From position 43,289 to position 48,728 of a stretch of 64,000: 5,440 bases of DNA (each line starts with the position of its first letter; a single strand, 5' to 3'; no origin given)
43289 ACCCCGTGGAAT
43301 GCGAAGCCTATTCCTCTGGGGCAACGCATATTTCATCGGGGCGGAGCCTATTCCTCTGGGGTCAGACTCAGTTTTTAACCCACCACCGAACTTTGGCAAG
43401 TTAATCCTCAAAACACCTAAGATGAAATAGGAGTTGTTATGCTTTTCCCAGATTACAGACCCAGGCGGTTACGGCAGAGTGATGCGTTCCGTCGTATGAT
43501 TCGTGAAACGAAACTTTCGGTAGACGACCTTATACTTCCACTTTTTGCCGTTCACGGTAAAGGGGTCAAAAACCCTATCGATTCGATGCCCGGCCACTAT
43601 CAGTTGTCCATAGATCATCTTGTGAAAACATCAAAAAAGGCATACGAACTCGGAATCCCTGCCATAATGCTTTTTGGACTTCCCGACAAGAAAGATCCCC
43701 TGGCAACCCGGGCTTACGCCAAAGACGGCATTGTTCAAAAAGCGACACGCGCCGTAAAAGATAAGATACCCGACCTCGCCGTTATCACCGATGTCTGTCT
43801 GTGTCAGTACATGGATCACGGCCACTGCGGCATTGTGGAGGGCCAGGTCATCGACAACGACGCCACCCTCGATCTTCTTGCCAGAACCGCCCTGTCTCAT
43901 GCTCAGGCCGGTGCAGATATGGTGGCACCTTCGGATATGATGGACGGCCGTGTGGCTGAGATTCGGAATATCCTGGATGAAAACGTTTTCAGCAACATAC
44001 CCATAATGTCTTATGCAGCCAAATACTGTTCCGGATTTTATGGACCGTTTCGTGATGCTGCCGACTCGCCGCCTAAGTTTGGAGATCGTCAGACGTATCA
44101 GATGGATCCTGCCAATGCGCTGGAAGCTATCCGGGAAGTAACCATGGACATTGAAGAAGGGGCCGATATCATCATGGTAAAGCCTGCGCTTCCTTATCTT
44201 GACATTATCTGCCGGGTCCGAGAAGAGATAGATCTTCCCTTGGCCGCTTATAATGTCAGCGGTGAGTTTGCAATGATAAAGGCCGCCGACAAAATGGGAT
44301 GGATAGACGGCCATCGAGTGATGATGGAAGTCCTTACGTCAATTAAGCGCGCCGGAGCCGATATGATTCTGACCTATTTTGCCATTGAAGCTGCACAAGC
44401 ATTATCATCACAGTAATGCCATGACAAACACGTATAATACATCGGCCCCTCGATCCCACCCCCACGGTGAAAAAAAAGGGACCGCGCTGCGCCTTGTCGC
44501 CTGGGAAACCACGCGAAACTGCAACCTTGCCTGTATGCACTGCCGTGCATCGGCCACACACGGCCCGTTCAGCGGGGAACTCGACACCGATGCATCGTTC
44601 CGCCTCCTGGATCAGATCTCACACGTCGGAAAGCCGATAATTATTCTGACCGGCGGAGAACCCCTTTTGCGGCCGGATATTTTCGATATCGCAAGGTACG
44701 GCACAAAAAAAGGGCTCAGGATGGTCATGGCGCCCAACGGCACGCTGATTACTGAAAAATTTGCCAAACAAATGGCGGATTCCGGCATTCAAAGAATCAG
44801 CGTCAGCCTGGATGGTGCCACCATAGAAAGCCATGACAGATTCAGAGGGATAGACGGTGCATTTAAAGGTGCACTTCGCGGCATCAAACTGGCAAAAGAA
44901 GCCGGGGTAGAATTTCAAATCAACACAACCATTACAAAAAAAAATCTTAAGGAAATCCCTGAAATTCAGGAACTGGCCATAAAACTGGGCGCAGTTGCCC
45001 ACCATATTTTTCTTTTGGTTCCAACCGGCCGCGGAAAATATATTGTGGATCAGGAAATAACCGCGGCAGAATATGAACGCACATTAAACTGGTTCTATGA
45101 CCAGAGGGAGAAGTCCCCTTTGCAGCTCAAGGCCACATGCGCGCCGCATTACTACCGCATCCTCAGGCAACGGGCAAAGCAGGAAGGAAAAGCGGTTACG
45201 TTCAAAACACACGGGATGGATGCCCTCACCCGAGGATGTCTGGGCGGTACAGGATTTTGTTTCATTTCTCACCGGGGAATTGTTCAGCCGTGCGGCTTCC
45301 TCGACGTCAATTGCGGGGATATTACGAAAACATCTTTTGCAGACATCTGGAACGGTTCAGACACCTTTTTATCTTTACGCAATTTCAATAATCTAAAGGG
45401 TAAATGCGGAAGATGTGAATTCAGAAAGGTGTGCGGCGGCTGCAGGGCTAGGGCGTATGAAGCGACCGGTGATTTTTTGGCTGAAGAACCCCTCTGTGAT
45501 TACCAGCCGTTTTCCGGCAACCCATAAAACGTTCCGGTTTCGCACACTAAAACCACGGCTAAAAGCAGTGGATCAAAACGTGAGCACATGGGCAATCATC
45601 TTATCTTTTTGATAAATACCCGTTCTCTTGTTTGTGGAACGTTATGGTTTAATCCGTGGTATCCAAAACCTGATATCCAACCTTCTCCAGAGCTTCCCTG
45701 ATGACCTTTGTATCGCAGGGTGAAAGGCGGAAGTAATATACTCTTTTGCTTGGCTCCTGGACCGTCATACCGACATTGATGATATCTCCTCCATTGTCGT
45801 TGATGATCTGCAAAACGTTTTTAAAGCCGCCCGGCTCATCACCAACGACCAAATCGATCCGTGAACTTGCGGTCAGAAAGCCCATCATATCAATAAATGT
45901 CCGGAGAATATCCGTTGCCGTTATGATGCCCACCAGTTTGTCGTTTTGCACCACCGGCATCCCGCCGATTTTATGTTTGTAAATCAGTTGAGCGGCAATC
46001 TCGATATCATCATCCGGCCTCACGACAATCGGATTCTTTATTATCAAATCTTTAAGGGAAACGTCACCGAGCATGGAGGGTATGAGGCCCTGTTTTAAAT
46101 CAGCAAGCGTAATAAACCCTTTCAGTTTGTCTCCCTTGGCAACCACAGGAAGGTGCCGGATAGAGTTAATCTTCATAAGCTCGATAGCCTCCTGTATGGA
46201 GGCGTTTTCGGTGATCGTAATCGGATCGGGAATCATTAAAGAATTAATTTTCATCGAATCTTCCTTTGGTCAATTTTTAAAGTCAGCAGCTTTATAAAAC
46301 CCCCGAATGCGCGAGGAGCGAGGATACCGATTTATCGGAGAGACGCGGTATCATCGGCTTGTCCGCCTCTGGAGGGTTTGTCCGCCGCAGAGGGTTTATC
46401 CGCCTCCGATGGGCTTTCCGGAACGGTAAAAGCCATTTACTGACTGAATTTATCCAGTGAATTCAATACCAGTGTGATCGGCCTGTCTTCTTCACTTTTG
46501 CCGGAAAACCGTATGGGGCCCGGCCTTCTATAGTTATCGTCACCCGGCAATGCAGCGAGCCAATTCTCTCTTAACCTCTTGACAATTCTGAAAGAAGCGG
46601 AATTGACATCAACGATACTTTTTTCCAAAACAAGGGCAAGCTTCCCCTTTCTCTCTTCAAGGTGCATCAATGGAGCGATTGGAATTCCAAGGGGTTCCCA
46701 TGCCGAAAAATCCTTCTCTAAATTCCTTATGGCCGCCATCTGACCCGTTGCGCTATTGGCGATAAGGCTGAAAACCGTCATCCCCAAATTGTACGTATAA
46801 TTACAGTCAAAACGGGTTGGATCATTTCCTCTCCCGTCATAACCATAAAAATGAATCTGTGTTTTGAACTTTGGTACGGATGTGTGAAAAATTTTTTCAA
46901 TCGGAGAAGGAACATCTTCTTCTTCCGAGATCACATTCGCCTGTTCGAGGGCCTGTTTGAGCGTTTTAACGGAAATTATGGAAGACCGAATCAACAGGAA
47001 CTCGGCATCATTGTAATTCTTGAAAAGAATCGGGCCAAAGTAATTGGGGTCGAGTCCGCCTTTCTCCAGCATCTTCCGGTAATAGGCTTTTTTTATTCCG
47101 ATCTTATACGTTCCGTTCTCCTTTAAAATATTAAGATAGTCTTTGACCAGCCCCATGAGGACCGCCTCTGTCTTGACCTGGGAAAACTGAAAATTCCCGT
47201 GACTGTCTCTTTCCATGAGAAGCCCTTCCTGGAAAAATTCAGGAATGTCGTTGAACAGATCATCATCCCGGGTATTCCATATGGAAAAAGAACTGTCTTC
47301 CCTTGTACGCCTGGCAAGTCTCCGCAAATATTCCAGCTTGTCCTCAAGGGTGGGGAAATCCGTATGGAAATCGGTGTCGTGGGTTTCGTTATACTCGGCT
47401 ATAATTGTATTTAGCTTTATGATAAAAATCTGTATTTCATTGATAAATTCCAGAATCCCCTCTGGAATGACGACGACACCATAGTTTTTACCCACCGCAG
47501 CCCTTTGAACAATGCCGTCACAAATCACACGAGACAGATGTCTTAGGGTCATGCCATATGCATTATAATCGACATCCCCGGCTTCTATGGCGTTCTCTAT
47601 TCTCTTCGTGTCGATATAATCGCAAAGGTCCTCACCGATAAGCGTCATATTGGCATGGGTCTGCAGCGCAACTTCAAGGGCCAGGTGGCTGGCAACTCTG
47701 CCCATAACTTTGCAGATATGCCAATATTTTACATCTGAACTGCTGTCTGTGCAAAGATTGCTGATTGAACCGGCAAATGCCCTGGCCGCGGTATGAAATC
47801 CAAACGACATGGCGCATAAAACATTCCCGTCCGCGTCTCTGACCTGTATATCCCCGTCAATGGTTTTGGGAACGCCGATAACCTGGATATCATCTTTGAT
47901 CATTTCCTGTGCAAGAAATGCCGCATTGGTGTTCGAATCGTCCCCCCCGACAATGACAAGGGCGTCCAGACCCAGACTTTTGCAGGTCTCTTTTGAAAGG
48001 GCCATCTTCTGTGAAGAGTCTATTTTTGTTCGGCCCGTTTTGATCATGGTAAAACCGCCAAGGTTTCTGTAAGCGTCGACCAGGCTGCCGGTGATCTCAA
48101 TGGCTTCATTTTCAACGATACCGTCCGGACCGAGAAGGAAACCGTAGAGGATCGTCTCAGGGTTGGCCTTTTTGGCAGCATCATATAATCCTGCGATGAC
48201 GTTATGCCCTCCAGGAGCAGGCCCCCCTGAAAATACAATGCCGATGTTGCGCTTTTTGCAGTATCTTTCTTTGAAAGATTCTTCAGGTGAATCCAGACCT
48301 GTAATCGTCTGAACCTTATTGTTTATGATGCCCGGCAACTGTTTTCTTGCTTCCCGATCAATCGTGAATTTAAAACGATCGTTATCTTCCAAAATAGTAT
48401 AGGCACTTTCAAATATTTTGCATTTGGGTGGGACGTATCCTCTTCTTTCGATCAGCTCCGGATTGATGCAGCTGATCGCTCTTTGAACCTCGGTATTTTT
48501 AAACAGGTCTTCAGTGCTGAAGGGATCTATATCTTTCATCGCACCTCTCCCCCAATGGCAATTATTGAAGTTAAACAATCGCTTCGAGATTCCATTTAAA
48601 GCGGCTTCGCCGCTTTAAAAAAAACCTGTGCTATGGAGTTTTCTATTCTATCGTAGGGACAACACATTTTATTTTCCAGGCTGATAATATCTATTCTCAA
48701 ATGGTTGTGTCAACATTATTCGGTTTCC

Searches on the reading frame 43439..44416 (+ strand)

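Call 58: search_protein_families(library=pfam, proteins=[window:43439-44416:+], max_evalue=1e-8)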
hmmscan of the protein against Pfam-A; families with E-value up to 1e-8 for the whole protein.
window:43439-44416:+ (325 aa): 1 family
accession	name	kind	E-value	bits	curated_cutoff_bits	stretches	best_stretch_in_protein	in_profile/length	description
PF00490.27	ALAD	-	3.3e-150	500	24.6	1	6-320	2-316/317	Delta-aminolevulinic acid dehydratase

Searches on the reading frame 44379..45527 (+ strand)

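Call 58: search_protein_families(library=pfam, proteins=[window:44379-45527:+], max_evalue=1e-8)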
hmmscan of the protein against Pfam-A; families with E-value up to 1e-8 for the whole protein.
window:44379-45527:+ (382 aa): 1 family
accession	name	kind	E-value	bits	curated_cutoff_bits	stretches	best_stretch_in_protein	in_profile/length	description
PF04055.27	Radical_SAM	-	5.4e-25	88.9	29.5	1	43-199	2-165/166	Radical SAM superfamily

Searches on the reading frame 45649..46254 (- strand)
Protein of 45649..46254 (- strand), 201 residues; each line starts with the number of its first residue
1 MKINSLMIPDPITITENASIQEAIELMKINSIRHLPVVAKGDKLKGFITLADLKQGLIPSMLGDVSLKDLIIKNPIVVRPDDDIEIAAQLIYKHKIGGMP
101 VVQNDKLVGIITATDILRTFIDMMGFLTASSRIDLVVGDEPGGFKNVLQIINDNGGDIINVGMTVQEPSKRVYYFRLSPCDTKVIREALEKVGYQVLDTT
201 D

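Call 58: search_protein_families(library=pfam, proteins=[window:45649-46254:-], max_evalue=1e-8)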
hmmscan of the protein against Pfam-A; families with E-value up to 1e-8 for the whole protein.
window:45649-46254:- (201 aa): 1 family
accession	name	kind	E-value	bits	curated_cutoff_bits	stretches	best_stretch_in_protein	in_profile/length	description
PF00571.33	CBS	-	1.9e-30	105.3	24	2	68-120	2-55/57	CBS domain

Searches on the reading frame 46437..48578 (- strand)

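Call 58: search_protein_families(library=pfam, proteins=[window:46437-48578:-], max_evalue=1e-8)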
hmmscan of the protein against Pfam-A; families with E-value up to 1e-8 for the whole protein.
window:46437-48578:- (713 aa): 1 family
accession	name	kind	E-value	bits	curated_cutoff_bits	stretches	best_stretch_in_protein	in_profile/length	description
PF00365.25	PFK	-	2.5e-35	122.7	30.9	1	111-320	1-196/277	Phosphofructokinase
